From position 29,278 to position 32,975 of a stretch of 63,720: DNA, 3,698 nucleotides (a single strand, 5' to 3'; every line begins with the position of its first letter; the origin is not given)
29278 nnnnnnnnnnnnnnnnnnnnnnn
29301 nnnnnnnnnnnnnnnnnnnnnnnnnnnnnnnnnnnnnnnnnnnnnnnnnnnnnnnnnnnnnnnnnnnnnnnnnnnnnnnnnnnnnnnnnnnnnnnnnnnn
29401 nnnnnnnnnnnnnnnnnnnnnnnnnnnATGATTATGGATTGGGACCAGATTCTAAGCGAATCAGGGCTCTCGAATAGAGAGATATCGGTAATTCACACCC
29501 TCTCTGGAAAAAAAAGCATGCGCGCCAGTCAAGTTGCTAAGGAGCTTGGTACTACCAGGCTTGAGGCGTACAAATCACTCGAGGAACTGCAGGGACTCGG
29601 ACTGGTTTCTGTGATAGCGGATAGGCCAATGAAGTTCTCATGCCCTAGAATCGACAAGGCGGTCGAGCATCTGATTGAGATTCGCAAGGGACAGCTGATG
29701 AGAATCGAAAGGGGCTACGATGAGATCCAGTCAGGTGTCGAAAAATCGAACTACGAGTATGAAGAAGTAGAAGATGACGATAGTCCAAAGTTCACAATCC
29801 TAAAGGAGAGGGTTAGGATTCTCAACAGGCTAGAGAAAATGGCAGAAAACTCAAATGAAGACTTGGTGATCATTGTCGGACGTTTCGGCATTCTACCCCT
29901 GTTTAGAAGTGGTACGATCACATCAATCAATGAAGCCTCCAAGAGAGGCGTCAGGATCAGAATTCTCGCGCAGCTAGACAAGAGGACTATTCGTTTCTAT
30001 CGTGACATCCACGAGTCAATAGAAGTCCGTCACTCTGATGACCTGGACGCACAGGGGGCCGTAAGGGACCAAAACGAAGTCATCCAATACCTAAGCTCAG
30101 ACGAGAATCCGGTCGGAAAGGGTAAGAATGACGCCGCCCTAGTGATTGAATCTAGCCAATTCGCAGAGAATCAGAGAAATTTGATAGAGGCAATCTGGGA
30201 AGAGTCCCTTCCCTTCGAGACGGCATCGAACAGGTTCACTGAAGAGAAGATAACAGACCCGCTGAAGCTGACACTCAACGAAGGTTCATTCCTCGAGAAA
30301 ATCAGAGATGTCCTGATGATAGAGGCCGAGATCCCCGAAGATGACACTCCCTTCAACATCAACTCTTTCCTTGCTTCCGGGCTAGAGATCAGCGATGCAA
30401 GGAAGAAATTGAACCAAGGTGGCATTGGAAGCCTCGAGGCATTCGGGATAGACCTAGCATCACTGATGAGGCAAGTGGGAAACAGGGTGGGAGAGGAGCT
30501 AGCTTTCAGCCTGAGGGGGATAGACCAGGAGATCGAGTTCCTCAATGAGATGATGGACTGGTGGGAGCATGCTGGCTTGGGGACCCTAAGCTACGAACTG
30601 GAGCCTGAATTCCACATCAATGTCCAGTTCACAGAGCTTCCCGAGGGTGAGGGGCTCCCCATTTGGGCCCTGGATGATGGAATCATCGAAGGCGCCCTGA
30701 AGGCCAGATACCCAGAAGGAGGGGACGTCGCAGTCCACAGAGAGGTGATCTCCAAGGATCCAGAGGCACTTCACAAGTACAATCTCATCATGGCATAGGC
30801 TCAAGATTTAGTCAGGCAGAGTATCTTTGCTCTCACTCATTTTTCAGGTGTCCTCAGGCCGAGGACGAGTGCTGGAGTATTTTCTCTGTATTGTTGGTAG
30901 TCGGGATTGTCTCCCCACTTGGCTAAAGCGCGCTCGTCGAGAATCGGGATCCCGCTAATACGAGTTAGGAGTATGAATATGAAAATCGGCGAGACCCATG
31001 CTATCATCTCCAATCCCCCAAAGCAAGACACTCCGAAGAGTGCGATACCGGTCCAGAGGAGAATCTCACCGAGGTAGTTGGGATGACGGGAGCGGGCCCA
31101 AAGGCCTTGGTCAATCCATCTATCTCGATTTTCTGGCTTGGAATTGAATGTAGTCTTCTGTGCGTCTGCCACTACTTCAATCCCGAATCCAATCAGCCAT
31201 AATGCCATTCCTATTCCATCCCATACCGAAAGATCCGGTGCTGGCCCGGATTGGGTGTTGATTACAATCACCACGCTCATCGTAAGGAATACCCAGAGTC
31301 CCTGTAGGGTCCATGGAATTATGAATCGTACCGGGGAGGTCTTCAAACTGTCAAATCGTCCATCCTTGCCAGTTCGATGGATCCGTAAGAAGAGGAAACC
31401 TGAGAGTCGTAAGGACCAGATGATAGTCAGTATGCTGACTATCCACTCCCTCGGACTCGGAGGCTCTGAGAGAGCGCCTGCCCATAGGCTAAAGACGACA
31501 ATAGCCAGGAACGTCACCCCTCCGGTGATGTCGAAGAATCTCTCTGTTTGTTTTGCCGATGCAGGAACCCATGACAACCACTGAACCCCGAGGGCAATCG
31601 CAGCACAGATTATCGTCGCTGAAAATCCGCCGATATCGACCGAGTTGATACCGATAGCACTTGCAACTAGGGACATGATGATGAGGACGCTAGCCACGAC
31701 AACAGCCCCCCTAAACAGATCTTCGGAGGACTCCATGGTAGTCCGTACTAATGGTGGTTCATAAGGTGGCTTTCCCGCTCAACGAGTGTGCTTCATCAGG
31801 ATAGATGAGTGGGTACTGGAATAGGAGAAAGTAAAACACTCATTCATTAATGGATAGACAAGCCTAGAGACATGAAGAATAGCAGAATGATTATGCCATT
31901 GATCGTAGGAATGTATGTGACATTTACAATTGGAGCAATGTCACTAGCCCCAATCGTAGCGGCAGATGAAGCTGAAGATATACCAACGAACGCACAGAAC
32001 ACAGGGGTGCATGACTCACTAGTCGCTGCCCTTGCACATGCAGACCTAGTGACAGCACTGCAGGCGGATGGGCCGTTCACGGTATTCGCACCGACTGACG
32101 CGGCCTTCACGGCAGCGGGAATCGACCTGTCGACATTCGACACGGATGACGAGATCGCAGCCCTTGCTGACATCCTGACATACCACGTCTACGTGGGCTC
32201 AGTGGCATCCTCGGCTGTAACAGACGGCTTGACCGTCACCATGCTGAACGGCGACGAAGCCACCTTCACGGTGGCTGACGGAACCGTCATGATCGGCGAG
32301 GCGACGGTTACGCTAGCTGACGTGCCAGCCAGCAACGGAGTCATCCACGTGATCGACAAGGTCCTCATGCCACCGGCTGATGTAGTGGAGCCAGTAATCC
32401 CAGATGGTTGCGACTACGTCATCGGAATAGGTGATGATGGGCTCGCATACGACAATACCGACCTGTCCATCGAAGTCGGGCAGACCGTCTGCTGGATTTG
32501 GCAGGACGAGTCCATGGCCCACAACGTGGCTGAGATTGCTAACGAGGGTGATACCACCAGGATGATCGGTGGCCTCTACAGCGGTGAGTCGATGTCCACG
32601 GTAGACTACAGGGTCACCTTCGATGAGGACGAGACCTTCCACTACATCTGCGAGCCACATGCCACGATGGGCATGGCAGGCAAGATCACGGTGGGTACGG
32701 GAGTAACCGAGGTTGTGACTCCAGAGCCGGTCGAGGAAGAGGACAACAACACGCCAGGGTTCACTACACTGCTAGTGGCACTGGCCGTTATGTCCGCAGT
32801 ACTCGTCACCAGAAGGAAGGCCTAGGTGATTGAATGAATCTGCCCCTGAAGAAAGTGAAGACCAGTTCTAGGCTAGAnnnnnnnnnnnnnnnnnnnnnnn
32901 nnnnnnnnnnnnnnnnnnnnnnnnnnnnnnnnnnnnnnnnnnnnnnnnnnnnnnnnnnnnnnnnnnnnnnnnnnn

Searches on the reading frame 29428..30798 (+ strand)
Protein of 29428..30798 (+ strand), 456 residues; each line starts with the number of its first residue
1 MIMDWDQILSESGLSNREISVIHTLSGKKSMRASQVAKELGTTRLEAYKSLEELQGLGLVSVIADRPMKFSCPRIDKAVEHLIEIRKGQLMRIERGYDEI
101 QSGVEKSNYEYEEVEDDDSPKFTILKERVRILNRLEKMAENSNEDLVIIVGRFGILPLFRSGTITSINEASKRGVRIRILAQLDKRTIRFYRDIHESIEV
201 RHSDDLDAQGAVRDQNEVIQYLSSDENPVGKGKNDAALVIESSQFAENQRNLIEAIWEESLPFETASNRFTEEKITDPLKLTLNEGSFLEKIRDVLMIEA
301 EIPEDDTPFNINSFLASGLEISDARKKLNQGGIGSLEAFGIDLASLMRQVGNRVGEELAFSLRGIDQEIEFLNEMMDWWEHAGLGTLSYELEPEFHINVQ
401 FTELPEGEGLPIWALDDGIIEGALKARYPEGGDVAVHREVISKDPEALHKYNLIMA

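Call 38: search_protein_families(library=pfam, proteins=[window:29428-30798:+], max_evalue=0.00001)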
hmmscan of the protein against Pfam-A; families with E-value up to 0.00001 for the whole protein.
window:29428-30798:+ (456 aa): 1 family
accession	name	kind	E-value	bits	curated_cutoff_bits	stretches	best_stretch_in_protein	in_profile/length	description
PF01978.25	TrmB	-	2.5e-08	34.1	25.6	1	9-72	1-64/68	Sugar-specific transcriptional regulator TrmB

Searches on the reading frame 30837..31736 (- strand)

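Call 38: search_protein_families(library=pfam, proteins=[window:30837-31736:-], max_evalue=0.00001)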
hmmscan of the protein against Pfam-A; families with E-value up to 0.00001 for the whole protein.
window:30837-31736:- (299 aa): 1 family
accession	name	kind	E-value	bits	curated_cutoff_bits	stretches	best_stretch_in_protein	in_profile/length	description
PF06966.17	DUF1295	-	7.2e-62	209.4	20.4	1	56-287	2-235/235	Protein of unknown function (DUF1295)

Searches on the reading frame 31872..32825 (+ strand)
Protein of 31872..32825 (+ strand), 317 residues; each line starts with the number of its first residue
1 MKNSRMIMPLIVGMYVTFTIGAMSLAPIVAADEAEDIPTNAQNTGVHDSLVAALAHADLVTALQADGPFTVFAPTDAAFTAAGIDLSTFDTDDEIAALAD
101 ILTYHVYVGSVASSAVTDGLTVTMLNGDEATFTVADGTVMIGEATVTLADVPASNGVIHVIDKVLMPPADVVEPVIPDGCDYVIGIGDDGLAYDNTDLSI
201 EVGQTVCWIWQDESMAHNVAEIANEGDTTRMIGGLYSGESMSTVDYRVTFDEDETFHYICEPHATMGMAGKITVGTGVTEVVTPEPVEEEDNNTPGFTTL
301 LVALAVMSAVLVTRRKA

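Call 38: search_protein_families(library=pfam, proteins=[window:31872-32825:+], max_evalue=0.00001)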
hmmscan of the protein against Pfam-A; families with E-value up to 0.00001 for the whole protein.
window:31872-32825:+ (317 aa): 2 families
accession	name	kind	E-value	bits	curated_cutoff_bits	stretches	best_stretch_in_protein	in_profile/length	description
PF02469.27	Fasciclin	-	7.9e-29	100.8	22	1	49-167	5-123/123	Fasciclin domain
PF00127.26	Copper-bind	-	1.6e-14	54.6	21.2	1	184-274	5-98/99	Copper binding proteins, plastocyanin/azurin family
